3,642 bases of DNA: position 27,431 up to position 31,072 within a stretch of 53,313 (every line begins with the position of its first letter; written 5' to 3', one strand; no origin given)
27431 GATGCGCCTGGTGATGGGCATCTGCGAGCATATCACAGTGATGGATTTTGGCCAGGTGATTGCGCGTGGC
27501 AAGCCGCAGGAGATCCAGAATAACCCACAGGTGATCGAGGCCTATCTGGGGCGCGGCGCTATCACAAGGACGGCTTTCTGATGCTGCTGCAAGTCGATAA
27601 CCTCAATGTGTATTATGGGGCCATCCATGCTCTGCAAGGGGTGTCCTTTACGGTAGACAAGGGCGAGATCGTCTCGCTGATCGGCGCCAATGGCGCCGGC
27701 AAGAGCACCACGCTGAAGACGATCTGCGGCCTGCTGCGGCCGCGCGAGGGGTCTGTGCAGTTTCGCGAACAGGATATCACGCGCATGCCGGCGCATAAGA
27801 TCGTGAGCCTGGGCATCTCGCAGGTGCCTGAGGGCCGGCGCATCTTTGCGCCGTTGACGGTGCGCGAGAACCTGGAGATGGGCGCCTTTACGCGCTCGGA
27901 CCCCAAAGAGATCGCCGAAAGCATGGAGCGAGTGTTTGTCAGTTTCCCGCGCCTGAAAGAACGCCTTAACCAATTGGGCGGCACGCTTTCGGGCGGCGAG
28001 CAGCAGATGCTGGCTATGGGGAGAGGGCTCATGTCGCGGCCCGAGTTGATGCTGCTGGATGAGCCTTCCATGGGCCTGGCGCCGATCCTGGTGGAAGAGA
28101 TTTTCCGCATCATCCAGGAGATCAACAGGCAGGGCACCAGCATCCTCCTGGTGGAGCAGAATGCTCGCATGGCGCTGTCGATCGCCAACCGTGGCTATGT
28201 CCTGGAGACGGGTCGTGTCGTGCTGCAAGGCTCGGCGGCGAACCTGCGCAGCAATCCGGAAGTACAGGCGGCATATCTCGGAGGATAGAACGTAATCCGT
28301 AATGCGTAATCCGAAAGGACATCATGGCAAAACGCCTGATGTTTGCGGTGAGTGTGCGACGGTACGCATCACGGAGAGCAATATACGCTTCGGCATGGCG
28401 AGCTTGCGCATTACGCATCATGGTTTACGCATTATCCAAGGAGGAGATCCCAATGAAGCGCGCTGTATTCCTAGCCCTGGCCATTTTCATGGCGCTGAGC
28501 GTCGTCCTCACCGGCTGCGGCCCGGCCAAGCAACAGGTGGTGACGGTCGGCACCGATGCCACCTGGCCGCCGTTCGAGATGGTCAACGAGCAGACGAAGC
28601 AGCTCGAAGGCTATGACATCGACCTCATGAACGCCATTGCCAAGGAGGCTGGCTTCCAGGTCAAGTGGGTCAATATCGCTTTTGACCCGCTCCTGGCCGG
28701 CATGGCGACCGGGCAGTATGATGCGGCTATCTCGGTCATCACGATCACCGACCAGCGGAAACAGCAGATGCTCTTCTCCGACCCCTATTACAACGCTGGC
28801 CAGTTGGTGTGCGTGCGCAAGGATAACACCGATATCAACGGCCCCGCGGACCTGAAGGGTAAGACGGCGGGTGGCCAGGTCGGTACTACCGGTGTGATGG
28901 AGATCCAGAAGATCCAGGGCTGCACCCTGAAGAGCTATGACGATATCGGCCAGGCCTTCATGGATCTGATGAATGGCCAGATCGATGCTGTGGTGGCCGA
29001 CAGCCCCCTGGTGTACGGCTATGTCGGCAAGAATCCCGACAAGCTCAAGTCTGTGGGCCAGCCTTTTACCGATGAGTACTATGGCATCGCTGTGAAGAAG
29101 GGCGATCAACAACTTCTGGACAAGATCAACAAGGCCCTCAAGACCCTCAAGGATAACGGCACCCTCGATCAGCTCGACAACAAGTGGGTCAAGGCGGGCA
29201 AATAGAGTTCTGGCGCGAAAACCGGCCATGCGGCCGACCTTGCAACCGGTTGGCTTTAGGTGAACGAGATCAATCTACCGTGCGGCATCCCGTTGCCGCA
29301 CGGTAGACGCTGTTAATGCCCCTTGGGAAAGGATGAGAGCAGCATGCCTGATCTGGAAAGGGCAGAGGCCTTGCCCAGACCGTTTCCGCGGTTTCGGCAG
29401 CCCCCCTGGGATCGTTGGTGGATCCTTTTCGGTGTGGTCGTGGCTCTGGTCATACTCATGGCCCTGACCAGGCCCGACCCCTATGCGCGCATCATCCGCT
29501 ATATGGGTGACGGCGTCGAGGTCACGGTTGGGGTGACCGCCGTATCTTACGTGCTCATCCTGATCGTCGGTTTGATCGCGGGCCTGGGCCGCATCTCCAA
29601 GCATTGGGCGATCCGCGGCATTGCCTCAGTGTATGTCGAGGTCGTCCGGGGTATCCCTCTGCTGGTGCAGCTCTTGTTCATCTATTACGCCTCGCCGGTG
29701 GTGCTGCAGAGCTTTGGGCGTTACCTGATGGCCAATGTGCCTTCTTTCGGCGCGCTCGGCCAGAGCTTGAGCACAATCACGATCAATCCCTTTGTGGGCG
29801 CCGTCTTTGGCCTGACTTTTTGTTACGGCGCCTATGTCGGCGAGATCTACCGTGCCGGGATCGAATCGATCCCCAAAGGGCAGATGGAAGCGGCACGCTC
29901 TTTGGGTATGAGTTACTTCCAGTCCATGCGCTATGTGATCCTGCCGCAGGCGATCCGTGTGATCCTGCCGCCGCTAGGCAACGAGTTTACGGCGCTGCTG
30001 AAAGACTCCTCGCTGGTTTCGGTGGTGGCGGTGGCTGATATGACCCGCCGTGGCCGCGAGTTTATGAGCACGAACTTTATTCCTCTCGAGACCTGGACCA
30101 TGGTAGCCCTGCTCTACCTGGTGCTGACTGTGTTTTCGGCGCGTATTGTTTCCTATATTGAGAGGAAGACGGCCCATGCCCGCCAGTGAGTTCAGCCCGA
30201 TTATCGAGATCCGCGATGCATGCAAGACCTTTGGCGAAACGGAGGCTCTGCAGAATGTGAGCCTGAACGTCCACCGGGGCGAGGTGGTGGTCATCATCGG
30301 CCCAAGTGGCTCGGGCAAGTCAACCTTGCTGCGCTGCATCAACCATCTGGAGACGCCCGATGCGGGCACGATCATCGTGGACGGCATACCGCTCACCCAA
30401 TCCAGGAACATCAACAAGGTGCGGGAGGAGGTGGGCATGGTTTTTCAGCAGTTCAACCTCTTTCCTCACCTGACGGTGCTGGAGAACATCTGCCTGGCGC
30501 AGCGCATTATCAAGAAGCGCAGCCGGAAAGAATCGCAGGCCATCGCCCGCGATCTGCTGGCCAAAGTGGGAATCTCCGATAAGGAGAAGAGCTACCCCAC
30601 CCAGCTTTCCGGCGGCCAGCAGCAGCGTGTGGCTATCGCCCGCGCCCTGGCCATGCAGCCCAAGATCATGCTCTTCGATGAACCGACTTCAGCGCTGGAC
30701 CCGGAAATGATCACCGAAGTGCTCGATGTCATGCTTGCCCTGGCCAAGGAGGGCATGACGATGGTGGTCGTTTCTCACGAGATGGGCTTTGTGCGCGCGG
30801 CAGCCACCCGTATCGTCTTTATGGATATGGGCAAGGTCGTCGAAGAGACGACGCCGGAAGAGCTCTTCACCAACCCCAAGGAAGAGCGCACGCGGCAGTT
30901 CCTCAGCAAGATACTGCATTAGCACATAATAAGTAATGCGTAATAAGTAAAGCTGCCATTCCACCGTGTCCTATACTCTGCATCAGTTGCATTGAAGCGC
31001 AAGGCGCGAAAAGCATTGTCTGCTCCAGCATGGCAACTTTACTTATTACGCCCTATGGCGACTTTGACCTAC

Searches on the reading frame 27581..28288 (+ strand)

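Call 29: search_protein_families(library=pfam, proteins=[window:27581-28288:+], max_evalue=0.001)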
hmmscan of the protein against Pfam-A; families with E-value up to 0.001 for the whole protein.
window:27581-28288:+ (235 aa): 5 families
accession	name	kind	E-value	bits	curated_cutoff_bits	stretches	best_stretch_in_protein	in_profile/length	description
PF00005.33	ABC_tran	-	5.8e-32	111.6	25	1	18-163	1-136/137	ABC transporter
PF13304.12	AAA_21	-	6.3e-08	33.5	27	0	31-54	2-25/304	AAA domain, putative AbiEii toxin, Type IV TA system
PF25199.1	nSTAND_NTPase5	-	2.2e-05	24.8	34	1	26-72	39-86/145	Novel STAND NTPase 5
PF13555.12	AAA_29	-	0.00011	22.3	27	1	18-61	12-54/61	P-loop containing region of AAA domain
PF12399.14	BCA_ABC_TP_C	-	0.0003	20.7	25.5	1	216-235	5-24/27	Branched-chain amino acid ATP-binding cassette transporter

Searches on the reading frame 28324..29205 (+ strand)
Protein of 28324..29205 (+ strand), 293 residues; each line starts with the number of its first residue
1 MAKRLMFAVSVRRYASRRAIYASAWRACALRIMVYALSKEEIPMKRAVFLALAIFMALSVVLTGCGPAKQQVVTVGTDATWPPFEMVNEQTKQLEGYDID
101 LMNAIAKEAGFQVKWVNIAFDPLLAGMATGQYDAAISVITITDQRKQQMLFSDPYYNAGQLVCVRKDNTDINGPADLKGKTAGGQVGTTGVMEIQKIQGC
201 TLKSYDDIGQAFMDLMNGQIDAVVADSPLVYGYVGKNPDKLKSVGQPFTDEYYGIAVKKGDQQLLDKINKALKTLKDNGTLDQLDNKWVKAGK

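Call 29: search_protein_families(library=pfam, proteins=[window:28324-29205:+], max_evalue=0.001)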
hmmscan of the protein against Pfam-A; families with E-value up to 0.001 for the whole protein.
window:28324-29205:+ (293 aa): 3 families
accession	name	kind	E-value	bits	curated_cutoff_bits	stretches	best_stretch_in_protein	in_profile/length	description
PF00497.25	SBP_bac_3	-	2.6e-43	147.4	26.4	1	73-290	1-131/132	Bacterial extracellular solute-binding proteins, family 3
PF10613.14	Lig_chan-Glu_bd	-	2.1e-08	34.7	30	1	82-166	11-113/115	Ligated ion channel L-glutamate- and glycine-binding site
PF09084.16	NMT1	-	1.5e-05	25.5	20.5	1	161-224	76-145/216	NMT1/THI5 like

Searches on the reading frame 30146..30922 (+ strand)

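Call 29: search_protein_families(library=pfam, proteins=[window:30146-30922:+], max_evalue=0.001)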
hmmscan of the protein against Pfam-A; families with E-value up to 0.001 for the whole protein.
window:30146-30922:+ (258 aa): 12 families
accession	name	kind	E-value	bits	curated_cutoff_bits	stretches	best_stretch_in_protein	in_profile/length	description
PF00005.33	ABC_tran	-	5.7e-44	150.5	25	1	35-182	1-137/137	ABC transporter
PF13304.12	AAA_21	-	2.8e-13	51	27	2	149-215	233-302/304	AAA domain, putative AbiEii toxin, Type IV TA system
PF02463.25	SMC_N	-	5.1e-10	39.6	40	1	135-222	124-208/220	RecF/RecN/SMC N terminal domain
PF09818.15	ABC_ATPase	-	3e-07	30.2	23.2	0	40-105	75-137/283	P-loop domain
PF13191.12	AAA_16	-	2.4e-06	28.6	32.6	1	32-75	9-55/167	AAA ATPase domain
PF13555.12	AAA_29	-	1.8e-05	24.9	27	1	37-71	14-48/61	P-loop containing region of AAA domain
PF13401.12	AAA_22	-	3.6e-05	24.5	27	1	46-193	6-105/130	AAA domain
PF20703.3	nSTAND1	-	5.5e-05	23.4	27.1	1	27-64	15-52/379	Novel STAND NTPase 1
PF01637.24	ATPase_2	-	0.0001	22.7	33.2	1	43-154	18-135/225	ATPase domain predominantly from Archaea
PF13476.12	AAA_23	-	0.00024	22.2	27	1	38-66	13-40/201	AAA domain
PF03193.22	RsgA_GTPase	-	0.00056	20.2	30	0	33-67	95-128/174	RsgA GTPase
PF25199.1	nSTAND_NTPase5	-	0.00092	19.5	34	0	41-64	37-60/145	Novel STAND NTPase 5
